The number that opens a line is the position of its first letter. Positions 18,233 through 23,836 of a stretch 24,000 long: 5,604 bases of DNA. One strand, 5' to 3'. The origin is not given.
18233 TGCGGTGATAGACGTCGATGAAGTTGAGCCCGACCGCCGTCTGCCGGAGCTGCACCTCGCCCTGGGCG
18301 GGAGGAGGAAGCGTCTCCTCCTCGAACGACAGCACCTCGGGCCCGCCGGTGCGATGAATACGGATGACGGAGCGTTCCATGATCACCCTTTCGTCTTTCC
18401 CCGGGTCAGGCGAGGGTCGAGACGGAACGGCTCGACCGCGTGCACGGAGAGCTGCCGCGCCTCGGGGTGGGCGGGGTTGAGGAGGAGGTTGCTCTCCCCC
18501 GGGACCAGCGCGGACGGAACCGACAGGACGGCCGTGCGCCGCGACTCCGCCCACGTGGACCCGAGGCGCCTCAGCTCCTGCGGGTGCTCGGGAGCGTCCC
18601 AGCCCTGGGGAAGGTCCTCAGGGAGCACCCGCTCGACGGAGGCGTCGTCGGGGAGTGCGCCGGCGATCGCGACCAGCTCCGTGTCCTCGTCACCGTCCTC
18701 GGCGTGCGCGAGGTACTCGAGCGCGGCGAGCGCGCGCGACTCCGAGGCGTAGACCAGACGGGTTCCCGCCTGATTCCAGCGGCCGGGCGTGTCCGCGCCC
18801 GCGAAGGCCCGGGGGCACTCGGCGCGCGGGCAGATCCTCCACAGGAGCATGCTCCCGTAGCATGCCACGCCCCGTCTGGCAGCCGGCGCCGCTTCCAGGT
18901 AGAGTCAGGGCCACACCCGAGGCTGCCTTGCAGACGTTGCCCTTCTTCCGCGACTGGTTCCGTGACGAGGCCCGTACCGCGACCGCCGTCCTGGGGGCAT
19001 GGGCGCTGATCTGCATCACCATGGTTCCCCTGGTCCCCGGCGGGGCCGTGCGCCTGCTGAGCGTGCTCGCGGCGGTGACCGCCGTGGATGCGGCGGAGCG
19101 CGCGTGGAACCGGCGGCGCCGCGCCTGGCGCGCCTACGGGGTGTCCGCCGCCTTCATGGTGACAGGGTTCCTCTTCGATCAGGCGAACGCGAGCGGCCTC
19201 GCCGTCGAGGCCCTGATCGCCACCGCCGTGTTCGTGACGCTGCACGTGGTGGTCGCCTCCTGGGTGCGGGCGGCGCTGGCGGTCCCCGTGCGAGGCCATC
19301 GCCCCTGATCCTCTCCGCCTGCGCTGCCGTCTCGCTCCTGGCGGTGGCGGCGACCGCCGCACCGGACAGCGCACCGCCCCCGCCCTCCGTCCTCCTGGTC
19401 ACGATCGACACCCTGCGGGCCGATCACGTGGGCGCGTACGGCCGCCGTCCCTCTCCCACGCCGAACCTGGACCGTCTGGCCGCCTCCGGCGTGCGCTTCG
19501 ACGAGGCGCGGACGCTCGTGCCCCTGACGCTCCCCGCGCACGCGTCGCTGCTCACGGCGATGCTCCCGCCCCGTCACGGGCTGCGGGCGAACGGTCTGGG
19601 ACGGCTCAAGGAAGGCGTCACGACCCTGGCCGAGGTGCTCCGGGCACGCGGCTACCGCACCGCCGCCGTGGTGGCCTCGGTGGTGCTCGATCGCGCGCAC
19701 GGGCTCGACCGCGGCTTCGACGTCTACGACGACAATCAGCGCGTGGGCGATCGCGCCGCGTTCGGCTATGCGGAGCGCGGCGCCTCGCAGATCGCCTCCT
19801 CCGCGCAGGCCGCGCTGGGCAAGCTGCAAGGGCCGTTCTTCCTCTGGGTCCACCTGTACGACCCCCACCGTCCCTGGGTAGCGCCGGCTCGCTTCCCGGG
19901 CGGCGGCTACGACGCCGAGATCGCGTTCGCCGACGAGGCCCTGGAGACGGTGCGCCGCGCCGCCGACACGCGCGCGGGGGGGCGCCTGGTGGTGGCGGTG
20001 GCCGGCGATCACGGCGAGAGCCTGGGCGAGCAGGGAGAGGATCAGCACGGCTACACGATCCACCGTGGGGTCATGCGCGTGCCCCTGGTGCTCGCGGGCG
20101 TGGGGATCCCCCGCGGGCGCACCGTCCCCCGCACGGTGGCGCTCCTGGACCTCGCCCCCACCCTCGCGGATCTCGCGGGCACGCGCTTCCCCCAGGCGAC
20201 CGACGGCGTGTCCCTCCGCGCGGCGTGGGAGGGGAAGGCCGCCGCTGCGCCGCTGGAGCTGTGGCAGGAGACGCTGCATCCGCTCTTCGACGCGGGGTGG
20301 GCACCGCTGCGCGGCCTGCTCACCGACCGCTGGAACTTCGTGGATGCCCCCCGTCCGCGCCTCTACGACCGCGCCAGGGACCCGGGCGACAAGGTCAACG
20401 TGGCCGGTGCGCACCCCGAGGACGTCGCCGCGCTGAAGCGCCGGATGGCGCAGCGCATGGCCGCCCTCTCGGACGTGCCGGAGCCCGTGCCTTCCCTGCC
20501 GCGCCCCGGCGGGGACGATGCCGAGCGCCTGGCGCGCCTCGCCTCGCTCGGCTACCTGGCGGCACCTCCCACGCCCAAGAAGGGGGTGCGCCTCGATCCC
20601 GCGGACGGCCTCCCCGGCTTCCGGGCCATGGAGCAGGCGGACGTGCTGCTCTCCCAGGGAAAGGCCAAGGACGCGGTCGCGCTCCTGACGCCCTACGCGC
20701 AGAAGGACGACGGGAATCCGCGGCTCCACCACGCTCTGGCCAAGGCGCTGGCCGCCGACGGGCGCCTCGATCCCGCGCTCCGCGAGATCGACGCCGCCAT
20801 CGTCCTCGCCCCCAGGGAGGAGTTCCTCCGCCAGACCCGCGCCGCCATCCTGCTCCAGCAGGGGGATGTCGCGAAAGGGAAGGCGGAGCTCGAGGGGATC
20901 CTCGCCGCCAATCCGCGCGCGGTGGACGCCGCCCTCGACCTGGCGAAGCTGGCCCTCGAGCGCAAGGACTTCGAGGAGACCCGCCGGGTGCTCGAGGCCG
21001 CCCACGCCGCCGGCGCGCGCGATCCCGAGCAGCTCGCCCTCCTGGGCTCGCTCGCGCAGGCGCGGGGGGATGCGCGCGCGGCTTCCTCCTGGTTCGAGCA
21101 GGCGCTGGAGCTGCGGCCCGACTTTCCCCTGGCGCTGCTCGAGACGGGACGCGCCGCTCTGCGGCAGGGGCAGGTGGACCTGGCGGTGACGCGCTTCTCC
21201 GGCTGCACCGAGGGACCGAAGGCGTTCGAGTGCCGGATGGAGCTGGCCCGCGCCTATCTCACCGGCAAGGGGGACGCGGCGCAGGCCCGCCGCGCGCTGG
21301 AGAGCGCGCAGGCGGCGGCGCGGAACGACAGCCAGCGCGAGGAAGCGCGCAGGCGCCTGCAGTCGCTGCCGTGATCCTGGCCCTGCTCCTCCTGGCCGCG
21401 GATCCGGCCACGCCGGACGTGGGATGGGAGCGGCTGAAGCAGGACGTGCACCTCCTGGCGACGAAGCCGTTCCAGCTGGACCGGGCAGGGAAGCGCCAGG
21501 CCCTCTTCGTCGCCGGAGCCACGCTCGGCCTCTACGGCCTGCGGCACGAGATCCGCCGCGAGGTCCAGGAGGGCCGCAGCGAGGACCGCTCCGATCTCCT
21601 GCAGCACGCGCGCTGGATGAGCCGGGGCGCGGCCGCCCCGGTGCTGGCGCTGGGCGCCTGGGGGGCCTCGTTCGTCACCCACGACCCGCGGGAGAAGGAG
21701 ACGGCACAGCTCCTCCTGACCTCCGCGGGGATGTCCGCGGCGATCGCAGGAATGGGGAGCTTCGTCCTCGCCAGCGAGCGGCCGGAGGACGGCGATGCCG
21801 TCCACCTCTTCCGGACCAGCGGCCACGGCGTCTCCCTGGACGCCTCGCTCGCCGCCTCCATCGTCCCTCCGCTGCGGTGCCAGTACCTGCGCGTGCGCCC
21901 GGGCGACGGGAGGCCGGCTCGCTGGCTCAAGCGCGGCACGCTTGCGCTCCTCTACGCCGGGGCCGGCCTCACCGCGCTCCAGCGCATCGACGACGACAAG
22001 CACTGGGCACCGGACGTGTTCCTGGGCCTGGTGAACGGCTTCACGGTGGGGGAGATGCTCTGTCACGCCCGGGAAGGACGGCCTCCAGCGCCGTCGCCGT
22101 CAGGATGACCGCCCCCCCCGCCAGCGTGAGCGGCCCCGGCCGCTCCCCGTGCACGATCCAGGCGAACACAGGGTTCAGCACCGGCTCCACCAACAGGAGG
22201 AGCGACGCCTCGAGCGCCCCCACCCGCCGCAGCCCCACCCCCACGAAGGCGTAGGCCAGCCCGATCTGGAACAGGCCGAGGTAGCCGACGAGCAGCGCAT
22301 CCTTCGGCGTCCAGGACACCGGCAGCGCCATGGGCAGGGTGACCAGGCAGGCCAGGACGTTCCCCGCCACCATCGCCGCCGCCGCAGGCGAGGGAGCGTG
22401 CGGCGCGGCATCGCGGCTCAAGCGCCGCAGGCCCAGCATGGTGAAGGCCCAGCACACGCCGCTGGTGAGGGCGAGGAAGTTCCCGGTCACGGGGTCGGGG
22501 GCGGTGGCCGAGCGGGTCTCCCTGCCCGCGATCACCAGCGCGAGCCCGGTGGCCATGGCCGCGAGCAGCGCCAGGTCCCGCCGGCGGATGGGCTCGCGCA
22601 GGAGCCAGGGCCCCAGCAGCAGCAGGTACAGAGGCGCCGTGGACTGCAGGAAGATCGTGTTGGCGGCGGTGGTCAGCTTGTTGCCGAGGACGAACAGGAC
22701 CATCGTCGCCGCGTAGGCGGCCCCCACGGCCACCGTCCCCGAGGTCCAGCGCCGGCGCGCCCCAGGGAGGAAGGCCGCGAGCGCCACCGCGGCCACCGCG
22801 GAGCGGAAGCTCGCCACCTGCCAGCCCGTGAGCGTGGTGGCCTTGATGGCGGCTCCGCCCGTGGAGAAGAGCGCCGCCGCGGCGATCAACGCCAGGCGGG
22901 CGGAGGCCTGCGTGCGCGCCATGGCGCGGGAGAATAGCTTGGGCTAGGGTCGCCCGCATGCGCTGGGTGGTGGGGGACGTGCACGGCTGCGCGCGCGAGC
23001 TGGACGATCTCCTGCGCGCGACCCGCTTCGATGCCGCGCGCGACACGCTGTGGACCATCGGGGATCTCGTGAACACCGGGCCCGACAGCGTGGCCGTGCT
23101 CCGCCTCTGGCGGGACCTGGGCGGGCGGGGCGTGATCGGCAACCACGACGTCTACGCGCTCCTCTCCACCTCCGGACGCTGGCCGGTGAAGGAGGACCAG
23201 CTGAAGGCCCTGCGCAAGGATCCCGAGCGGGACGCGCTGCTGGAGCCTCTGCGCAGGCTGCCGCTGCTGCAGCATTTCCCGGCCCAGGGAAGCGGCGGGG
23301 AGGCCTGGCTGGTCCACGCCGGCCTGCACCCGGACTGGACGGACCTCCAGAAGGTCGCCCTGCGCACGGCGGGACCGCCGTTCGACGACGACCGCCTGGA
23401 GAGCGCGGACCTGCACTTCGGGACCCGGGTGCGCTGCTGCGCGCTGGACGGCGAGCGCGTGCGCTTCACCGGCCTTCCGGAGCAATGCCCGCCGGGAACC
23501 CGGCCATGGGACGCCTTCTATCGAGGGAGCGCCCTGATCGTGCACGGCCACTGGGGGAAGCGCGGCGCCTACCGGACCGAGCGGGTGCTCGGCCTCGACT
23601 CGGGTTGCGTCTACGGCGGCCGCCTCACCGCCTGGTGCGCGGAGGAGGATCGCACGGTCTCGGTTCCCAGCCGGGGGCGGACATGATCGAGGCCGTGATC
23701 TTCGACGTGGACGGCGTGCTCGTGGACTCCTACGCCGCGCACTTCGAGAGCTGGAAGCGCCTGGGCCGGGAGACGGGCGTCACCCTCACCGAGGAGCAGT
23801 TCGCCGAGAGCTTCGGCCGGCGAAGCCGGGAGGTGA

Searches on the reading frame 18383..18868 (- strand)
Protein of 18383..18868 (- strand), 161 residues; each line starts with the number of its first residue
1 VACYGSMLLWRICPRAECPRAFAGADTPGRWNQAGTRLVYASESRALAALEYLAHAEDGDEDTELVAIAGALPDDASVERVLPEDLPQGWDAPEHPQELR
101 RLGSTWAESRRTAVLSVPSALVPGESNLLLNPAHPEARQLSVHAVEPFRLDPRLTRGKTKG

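Call 5: search_protein_families(library=pfam, proteins=[window:18383-18868:-], max_evalue=0.01)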
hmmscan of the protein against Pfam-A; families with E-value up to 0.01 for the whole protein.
window:18383-18868:- (161 aa): 1 family
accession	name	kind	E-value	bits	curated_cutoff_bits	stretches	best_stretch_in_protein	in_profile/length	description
PF08808.17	RES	-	4.1e-24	85.8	23.2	1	9-150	2-156/157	RES domain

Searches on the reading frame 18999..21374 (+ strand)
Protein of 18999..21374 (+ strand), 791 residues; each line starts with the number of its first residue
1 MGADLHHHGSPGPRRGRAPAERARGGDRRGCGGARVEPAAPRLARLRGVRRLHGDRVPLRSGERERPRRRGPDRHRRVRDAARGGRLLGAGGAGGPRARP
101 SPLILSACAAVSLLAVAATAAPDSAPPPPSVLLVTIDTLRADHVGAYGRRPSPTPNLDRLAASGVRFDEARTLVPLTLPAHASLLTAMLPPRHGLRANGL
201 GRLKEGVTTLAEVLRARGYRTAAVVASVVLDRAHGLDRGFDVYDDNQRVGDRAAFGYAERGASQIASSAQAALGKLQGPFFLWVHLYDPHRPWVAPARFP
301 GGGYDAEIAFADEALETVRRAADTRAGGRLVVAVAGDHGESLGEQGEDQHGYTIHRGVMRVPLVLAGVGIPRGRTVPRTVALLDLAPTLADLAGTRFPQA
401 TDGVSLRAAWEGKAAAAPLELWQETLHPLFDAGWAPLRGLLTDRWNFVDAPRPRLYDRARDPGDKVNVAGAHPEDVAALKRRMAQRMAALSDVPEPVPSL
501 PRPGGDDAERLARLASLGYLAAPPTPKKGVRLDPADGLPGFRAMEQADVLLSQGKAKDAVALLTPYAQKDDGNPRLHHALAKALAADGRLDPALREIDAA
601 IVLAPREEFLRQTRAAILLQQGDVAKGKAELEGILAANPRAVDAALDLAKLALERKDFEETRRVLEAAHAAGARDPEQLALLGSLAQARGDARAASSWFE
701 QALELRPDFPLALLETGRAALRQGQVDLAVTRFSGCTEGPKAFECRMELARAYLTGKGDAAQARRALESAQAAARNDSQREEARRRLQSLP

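Call 45: search_protein_families(library=pfam, proteins=[window:18999-21374:+], max_evalue=0.001)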
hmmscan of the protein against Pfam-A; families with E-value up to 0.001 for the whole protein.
window:18999-21374:+ (791 aa): 14 families
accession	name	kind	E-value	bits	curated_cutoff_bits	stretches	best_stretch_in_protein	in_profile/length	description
PF00884.28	Sulfatase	-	6e-34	118.2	25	1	129-394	1-300/301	Sulfatase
PF14559.12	TPR_19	-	1.6e-20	73.6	25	2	618-684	1-67/68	Tetratricopeptide repeat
PF13432.12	TPR_16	-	2.5e-09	37.9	32.7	1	682-730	3-51/65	Tetratricopeptide repeat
PF01663.27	Phosphodiest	-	1.7e-08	34.9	23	1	131-199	1-66/342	Type I phosphodiesterase / nucleotide pyrophosphatase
PF13431.12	TPR_17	-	2.5e-08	34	24.4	0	699-730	2-33/34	Tetratricopeptide repeat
PF13428.12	TPR_14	-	2.9e-08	34.1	23.5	0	611-651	4-44/44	Tetratricopeptide repeat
PF13371.12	TPR_9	-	8e-06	26.2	35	1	586-645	7-66/73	Tetratricopeptide repeat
PF16347.10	SGSH_C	-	1e-05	26.2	29.3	1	356-490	13-151/154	N-sulphoglucosamine sulphohydrolase, C-terminal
PF12895.13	ANAPC3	-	4.9e-05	24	27.2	0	691-768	4-80/82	Anaphase-promoting complex, cyclosome, subunit 3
PF24575.1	TPR_Slam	-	6.1e-05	23.8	35.2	0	610-662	48-101/104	Surface lipoprotein assembly modifier, N-terminal TPR repeats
PF07719.23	TPR_2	-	6.9e-05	23.1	27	0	677-708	2-33/34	Tetratricopeptide repeat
PF13181.12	TPR_8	-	0.00012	22.4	25.7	0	681-708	6-33/34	Tetratricopeptide repeat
PF13414.12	TPR_11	-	0.00046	20.3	26.8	0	689-724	7-42/42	TPR repeat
PF22860.2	DUF7017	-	0.00051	20.5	27.5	0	545-637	6-100/141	Domain of unknown function (DUF7017)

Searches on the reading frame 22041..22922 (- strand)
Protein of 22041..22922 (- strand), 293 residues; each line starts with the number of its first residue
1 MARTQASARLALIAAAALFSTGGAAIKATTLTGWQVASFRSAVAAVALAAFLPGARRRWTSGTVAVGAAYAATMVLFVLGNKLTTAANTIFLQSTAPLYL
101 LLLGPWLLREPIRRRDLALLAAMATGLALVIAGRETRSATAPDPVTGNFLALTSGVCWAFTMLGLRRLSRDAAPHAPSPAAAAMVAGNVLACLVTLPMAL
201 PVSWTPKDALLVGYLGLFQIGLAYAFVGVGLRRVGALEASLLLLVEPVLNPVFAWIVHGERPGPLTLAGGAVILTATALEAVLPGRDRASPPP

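Call 46: search_protein_families(library=pfam, proteins=[window:22041-22922:-], max_evalue=0.001)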
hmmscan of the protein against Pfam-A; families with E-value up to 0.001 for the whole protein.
window:22041-22922:- (293 aa): 1 family
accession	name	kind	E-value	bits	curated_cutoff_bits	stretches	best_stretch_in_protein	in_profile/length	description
PF00892.27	EamA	-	1.7e-24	87.1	28.2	2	146-279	2-132/135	EamA-like transporter family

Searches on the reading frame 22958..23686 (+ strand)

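Call 46: search_protein_families(library=pfam, proteins=[window:22958-23686:+], max_evalue=0.001)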
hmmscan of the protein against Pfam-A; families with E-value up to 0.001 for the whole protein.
window:22958-23686:+ (242 aa): 1 family
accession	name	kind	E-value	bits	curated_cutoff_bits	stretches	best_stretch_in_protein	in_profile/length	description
PF00149.33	Metallophos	-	1.2e-12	49.1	21.5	1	3-199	4-188/191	Calcineurin-like phosphoesterase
